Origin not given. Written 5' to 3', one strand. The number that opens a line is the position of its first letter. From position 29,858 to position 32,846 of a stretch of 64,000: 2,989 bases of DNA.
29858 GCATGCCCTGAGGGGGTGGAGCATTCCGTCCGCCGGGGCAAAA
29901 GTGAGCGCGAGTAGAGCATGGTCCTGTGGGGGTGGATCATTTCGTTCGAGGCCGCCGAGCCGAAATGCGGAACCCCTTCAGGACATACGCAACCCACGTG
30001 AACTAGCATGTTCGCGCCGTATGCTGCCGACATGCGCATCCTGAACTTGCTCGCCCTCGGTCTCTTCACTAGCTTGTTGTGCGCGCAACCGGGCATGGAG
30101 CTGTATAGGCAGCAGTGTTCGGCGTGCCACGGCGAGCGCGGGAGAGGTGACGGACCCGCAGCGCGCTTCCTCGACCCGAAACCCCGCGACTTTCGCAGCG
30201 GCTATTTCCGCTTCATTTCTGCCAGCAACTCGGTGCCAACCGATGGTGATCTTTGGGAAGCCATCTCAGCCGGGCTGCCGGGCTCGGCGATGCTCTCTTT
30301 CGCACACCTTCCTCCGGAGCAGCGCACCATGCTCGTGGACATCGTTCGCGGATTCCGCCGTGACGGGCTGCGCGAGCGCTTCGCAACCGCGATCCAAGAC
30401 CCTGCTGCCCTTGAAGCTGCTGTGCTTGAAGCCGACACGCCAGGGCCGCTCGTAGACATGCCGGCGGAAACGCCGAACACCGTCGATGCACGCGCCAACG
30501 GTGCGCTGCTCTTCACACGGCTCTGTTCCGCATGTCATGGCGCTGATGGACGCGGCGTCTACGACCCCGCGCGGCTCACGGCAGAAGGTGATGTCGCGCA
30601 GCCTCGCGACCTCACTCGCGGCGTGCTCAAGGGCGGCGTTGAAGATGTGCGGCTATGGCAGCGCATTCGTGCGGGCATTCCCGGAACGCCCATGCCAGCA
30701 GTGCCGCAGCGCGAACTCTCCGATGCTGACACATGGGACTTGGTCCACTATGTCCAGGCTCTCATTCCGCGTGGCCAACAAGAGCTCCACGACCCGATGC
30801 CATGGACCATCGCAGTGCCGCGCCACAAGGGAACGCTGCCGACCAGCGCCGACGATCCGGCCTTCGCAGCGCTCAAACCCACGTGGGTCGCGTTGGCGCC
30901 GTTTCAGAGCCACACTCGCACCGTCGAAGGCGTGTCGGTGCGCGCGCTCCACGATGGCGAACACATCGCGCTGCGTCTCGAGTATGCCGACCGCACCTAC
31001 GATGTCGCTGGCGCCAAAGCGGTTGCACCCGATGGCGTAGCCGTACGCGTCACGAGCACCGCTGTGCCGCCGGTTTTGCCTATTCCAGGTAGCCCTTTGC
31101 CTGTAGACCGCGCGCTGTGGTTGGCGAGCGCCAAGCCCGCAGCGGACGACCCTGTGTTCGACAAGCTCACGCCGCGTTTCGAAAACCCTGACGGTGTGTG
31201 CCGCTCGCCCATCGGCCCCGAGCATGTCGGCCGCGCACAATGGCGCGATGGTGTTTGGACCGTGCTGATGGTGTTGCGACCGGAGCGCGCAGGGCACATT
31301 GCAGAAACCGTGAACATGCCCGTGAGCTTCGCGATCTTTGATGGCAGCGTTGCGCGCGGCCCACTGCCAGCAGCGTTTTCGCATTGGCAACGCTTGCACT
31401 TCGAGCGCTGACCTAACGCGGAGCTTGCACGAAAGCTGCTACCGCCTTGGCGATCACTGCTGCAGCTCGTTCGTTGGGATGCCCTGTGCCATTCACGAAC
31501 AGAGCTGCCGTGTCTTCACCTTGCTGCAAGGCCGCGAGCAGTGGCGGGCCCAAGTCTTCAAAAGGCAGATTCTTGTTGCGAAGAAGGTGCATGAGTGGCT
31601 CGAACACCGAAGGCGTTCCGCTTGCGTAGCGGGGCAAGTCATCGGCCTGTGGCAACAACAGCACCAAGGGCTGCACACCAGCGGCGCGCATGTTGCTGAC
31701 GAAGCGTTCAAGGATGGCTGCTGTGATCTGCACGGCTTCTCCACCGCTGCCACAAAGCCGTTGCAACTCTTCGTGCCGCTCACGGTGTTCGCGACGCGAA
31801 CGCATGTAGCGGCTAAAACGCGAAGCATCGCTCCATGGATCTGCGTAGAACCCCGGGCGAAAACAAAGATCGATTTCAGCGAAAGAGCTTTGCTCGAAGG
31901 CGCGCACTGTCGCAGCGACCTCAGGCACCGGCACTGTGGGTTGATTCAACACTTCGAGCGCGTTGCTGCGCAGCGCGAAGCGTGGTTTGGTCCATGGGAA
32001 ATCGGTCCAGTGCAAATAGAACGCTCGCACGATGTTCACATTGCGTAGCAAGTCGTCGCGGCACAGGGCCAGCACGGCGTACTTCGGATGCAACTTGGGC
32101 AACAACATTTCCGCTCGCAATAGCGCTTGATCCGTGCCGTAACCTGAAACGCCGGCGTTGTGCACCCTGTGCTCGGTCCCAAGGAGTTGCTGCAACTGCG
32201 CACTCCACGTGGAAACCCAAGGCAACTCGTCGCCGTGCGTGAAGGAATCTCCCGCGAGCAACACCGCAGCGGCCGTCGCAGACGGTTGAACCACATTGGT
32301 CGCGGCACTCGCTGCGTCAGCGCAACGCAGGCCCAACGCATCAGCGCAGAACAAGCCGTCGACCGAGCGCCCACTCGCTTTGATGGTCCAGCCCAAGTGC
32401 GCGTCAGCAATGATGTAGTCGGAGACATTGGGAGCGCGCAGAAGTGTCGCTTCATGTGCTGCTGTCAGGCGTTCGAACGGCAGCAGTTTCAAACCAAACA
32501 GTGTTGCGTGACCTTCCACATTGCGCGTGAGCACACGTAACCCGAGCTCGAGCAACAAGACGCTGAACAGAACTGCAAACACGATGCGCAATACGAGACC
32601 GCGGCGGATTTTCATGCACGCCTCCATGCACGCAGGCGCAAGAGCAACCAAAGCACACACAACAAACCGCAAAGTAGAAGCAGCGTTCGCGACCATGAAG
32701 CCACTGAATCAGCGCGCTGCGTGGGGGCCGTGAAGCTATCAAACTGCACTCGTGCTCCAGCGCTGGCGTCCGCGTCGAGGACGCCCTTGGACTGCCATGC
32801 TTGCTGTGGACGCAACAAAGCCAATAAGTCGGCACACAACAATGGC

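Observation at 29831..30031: Repeat-structured divergent promoter: two ~28-bp G-rich direct repeats bracketed by a 10-bp inverted repeat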

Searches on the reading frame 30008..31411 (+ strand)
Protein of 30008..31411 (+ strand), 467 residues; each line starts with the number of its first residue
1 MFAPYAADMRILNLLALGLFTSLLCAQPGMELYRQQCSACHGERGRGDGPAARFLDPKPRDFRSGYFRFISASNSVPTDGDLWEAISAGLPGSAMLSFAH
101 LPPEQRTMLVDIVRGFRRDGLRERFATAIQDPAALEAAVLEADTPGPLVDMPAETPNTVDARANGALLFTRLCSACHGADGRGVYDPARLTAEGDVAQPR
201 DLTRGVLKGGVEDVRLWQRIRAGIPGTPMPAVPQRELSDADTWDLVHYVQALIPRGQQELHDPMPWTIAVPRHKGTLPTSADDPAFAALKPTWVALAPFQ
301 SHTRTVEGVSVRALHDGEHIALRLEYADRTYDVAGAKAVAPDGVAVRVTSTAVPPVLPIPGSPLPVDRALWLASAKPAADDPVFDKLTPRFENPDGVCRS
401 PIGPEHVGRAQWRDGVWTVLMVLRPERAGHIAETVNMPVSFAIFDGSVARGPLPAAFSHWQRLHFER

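Call 13: search_protein_families(library=pfam, proteins=[window:30032-31411:+], max_evalue=0.01)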
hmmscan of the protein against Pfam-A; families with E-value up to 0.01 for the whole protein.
window:30032-31411:+ (459 aa): 4 families
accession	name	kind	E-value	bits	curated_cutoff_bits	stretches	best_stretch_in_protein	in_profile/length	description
PF00034.26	Cytochrom_C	-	1.1e-18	68.8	21.3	2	155-243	2-88/90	Cytochrome c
PF13442.11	Cytochrome_CBB3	-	2.4e-15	57.1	27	2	155-241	4-68/68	Cytochrome C oxidase, cbb3-type, subunit III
PF09459.16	EB_dh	-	2.2e-09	38.1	33.3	1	293-338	24-71/236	Ethylbenzene dehydrogenase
PF07635.16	PSCyt1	-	0.00062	20.8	22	0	165-222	1-56/59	Planctomycete cytochrome C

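Call 14: find_encoding_contigs(protein=window:30008-31411:+, flank=10000, max_places=6)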
Protein window:30008-31411:+ (467 aa): 4 contigs read that carry it; 1 place shown.
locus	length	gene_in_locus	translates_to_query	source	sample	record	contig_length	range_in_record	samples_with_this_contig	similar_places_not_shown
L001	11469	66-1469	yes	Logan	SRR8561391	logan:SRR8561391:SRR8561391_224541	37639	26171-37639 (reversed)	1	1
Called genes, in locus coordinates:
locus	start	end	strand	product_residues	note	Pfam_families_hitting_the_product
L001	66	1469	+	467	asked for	PF00034:Cytochrom_C (weak), PF13442:Cytochrome_CBB3, PF00034:Cytochrom_C, PF09459:EB_dh (faint)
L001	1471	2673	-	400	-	PF13472:Lipase_GDSL_2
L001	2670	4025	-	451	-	-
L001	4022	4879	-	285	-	PF01882:DUF58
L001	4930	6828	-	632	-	PF13292:DXP_synthase_N, PF02779:Transket_pyr, PF02780:Transketolase_C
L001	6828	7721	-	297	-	PF00348:polyprenyl_synt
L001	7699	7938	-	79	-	PF02609:Exonuc_VII_S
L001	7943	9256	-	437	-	PF13742:tRNA_anti_2, PF01336:tRNA_anti-codon, PF02601:Exonuc_VII_L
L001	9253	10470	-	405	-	-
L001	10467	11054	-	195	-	-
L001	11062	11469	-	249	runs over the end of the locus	PF13646:HEAT_2 (faint)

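Call 15: find_homologous_proteins(query=window:30032-31411:+, max_evalue=1e-20)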
Query window:30032-31411:+ (459 aa): 282 proteins with E <= 1e-20 among 8000 candidates; the best 120 are listed.
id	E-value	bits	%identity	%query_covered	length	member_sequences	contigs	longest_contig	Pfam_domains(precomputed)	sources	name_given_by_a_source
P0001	0.0e+0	1053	100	100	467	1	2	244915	PF09459.17,PF13442.12,PF00034.27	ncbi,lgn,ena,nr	ncbi:MAG: c-type cytochrome [Planctomycetes bacterium]|nr:c-type cytochrome [Planctomycetota bacteri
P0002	1.5e-223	761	72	96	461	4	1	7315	PF09459.17,PF13442.12,PF00034.27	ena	-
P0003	3.7e-196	671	65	98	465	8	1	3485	PF09459.17,PF13442.12,PF00034.27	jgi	-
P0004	4.0e-190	651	64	96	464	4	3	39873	PF13442.12,PF00034.27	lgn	-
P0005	1.9e-156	540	55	95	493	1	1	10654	PF13442.12,PF00034.27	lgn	-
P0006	4.4e-153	529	56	95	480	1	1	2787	PF09459.17,PF13442.12,PF00034.27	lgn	-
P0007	2.0e-150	520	53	99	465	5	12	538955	PF13442.12,PF00034.27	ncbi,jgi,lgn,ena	-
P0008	4.0e-149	516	54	95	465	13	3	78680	PF13442.12,PF00034.27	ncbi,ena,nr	ncbi:MAG: hypothetical protein CMJ90_10245 [Planctomycetes bacterium]|nr:hypothetical protein [Planc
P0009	8.9e-148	511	53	95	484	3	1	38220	PF13442.12,PF00034.27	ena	-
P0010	5.4e-147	509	54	95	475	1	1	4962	PF09459.17,PF13442.12,PF00034.27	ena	-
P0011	2.5e-146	506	52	99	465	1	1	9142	PF09459.17,PF13442.12,PF00034.27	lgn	-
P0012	5.2e-144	499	53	95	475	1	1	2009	PF09459.17,PF13442.12,PF00034.27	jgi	jgi:mono/diheme cytochrome c family protein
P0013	4.3e-141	489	50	99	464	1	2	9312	PF09459.17,PF13442.12,PF00034.27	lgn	-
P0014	1.0e-135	471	50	95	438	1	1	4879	PF13442.12,PF00034.27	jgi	-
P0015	3.4e-133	463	48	99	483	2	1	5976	PF09459.17,PF13442.12,PF00034.27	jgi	jgi:mono/diheme cytochrome c family protein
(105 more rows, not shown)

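Call 16: find_encoding_contigs(protein=P0002, flank=4000, max_places=3)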
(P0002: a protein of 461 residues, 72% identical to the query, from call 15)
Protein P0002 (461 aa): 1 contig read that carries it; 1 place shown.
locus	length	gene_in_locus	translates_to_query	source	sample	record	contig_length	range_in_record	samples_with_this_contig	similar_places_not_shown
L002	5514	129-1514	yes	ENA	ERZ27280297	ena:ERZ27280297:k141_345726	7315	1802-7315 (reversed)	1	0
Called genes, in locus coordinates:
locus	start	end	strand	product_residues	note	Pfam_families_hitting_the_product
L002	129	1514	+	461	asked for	PF00034:Cytochrom_C (weak), PF13442:Cytochrome_CBB3, PF09459:EB_dh (faint)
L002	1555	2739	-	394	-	PF13472:Lipase_GDSL_2 (weak)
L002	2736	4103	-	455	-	-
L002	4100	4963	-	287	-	PF01882:DUF58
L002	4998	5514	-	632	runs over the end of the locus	PF13292:DXP_synthase_N, PF02779:Transket_pyr, PF02780:Transketolase_C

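Call 17: find_encoding_contigs(protein=P0004, flank=4000, max_places=3)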
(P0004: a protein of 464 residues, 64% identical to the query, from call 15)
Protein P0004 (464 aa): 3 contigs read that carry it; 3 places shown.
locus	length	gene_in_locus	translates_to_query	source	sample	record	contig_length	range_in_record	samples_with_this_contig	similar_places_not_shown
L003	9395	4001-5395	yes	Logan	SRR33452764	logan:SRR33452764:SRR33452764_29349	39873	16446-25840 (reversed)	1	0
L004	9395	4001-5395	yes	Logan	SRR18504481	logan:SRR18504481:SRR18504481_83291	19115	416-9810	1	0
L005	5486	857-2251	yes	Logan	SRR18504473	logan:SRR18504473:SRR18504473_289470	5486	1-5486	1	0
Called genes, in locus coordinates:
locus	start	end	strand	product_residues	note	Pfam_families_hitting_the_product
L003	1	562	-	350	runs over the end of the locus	PF00069:Pkinase, PF01636:APH (faint), PF03109:ABC1 (faint), PF07714:PK_Tyr_Ser-Thr, PF14531:Kinase-like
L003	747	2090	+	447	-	PF00158:Sigma54_activat (weak), PF07724:AAA_2, PF00004:AAA (weak), PF07728:AAA_5, PF10431:ClpB_D2-small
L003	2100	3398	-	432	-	PF01336:tRNA_anti-codon, PF00152:tRNA-synt_2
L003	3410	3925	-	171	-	-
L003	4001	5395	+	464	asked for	PF00034:Cytochrom_C, PF13442:Cytochrome_CBB3 (weak), PF00034:Cytochrom_C (weak), PF13442:Cytochrome_CBB3 (weak)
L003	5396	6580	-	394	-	PF13472:Lipase_GDSL_2 (weak)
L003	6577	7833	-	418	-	-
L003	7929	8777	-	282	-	PF01882:DUF58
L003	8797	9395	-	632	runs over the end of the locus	PF13292:DXP_synthase_N, PF02779:Transket_pyr, PF02780:Transketolase_C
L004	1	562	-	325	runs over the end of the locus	?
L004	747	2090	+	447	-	PF00158:Sigma54_activat (weak), PF07724:AAA_2, PF00004:AAA (weak), PF07728:AAA_5, PF10431:ClpB_D2-small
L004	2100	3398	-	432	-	PF01336:tRNA_anti-codon, PF00152:tRNA-synt_2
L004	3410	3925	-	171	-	-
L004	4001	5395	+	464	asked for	PF00034:Cytochrom_C, PF13442:Cytochrome_CBB3 (weak), PF00034:Cytochrom_C (weak), PF13442:Cytochrome_CBB3 (weak)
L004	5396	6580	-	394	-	PF13472:Lipase_GDSL_2 (weak)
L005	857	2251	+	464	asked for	PF00034:Cytochrom_C, PF13442:Cytochrome_CBB3 (weak), PF00034:Cytochrom_C (weak), PF13442:Cytochrome_CBB3 (weak)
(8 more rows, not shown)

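Call 18: find_encoding_contigs(protein=P0003, flank=4000, max_places=3)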
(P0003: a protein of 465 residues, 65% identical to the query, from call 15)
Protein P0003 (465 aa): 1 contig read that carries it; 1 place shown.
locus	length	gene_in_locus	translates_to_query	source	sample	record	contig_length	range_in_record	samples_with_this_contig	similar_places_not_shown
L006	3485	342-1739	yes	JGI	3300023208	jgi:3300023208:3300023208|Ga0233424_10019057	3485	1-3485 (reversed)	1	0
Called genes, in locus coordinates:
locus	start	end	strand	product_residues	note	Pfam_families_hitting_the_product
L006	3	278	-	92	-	?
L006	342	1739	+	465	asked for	PF00034:Cytochrom_C, PF13442:Cytochrome_CBB3 (weak), PF09459:EB_dh (faint)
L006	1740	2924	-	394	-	PF13472:Lipase_GDSL_2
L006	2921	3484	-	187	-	?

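Call 32: find_related_loci(query=A1, collection=metagenome_contigs, flank=2500)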
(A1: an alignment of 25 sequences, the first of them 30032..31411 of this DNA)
Query A1 (459 aa) in metagenome_contigs; peptide patterns used: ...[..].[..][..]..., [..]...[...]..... (x = any residue, [..] = any of these).
600 stretches matched a pattern (row limit reached: there are more); 169 encode a relative of the query (tblastn E <= 1e-3); the best 80 are kept; 80 distinct loci.
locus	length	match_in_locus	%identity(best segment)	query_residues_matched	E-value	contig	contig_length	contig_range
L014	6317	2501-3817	65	18-457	0e+0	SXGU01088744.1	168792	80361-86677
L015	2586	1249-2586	47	20-455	2e-106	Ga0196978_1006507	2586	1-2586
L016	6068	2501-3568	37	19-369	2e-57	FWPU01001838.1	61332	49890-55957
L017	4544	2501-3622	36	21-363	5e-56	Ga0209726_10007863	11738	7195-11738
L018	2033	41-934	38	21-362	8e-57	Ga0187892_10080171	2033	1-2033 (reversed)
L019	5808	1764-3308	29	10-458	2e-55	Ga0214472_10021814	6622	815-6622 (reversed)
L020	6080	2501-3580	36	13-385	3e-55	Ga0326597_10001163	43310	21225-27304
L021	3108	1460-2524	34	21-385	1e-54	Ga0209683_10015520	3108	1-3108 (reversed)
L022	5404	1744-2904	34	21-365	3e-54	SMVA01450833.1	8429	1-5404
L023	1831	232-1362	37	21-385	2e-54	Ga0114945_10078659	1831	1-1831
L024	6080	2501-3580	36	21-389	4e-52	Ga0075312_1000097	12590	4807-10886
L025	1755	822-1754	40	21-318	4e-53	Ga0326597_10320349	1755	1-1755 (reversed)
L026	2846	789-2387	31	21-458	2e-51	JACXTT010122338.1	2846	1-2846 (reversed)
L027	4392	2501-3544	34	21-385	1e-50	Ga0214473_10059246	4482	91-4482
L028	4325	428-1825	32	20-439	3e-50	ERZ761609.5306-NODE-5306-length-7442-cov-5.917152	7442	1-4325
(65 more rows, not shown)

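Call 40: find_encoding_contigs(protein=P0007, flank=2500, max_places=2)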
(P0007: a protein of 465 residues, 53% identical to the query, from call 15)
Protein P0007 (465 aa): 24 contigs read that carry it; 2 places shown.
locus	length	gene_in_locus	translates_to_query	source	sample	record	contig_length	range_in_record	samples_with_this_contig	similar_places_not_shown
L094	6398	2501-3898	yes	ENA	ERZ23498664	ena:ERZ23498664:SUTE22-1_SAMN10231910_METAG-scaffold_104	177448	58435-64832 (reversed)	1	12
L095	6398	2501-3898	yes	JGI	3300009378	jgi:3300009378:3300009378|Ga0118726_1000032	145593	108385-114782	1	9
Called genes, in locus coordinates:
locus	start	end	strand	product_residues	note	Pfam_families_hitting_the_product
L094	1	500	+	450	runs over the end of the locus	PF00158:Sigma54_activat (faint), PF07724:AAA_2, PF00004:AAA (weak), PF07728:AAA_5, PF10431:ClpB_D2-small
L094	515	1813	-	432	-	PF01336:tRNA_anti-codon, PF00152:tRNA-synt_2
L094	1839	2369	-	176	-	-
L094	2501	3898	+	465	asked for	PF00034:Cytochrom_C, PF13442:Cytochrome_CBB3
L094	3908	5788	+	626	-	PF00209:SNF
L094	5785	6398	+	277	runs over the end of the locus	PF01488:Shikimate_DH (faint), PF02558:ApbA (weak), PF03446:NAD_binding_2 (weak), PF03807:F420_oxidored, PF14748:P5CR_dimer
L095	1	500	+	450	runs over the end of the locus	PF00158:Sigma54_activat (faint), PF07724:AAA_2, PF00004:AAA (weak), PF07728:AAA_5, PF10431:ClpB_D2-small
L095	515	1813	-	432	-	PF01336:tRNA_anti-codon, PF00152:tRNA-synt_2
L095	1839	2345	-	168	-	-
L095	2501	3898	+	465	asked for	PF00034:Cytochrom_C, PF13442:Cytochrome_CBB3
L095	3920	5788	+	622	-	PF00209:SNF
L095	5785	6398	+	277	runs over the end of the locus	PF01488:Shikimate_DH (faint), PF02558:ApbA (weak), PF03446:NAD_binding_2 (weak), PF03807:F420_oxidored, PF14748:P5CR_dimer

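Call 41: find_encoding_contigs(protein=P0008, flank=2500, max_places=2)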
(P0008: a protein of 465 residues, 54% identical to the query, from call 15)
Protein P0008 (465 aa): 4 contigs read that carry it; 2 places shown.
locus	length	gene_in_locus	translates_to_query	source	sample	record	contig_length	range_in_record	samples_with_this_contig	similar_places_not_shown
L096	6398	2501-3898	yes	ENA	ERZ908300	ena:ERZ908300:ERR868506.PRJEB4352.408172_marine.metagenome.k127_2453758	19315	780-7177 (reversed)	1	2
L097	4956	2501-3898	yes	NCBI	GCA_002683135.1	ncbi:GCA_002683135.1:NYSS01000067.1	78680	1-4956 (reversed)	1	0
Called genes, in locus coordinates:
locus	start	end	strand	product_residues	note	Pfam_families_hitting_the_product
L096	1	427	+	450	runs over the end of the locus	PF00158:Sigma54_activat (weak), PF07724:AAA_2, PF00004:AAA, PF07728:AAA_5, PF10431:ClpB_D2-small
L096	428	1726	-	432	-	PF01336:tRNA_anti-codon, PF00152:tRNA-synt_2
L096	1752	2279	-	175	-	-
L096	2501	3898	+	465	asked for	PF13442:Cytochrome_CBB3, PF00034:Cytochrom_C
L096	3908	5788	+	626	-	PF00209:SNF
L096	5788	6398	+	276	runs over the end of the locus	PF03446:NAD_binding_2 (weak), PF03807:F420_oxidored, PF14748:P5CR_dimer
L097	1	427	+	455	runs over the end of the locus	PF00158:Sigma54_activat (weak), PF07724:AAA_2, PF00004:AAA, PF07728:AAA_5, PF10431:ClpB_D2-small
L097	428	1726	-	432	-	PF01336:tRNA_anti-codon, PF00152:tRNA-synt_2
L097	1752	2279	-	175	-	-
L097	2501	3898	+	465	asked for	PF13442:Cytochrome_CBB3, PF00034:Cytochrom_C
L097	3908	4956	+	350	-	PF00209:SNF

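Call 42: find_encoding_contigs(protein=P0005, flank=2500, max_places=2)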
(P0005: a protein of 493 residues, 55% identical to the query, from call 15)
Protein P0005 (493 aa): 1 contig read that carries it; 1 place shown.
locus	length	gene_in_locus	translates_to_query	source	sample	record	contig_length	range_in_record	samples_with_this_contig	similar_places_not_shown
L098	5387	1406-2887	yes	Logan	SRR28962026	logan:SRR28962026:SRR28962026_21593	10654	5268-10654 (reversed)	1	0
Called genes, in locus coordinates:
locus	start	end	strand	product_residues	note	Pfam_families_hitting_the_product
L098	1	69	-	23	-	?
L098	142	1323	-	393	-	PF04188:Mannosyl_trans2 (weak)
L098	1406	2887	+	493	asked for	PF00034:Cytochrom_C (weak), PF13442:Cytochrome_CBB3, PF00034:Cytochrom_C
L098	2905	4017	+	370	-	PF00144:Beta-lactamase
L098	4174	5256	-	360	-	PF13489:Methyltransf_23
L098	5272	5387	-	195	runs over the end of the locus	PF02441:Flavoprotein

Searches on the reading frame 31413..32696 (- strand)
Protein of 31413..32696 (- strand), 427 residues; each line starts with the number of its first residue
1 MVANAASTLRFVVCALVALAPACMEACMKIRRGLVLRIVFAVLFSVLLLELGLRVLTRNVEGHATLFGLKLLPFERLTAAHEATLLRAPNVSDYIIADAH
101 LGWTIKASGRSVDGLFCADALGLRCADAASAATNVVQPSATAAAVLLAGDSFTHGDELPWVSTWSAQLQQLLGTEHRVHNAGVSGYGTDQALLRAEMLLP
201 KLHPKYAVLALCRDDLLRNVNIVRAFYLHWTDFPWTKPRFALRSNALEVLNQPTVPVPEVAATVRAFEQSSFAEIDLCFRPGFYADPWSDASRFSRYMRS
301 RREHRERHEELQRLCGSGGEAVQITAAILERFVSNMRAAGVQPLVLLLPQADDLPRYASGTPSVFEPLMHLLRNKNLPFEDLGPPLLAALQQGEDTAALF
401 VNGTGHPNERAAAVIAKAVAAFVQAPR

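Call 13: search_protein_families(library=pfam, proteins=[window:31413-32696:-], max_evalue=0.01)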
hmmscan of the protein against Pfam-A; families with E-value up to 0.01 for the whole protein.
window:31413-32696:- (427 aa): 2 families
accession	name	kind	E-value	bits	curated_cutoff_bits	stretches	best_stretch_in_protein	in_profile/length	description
PF13472.12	Lipase_GDSL_2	-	2.9e-09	38.1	32.9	1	149-259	3-88/178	GDSL-like Lipase/Acylhydrolase family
PF16822.11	ALGX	-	0.0012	19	26.5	0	322-425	25-132/268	SGNH hydrolase-like domain, acetyltransferase AlgX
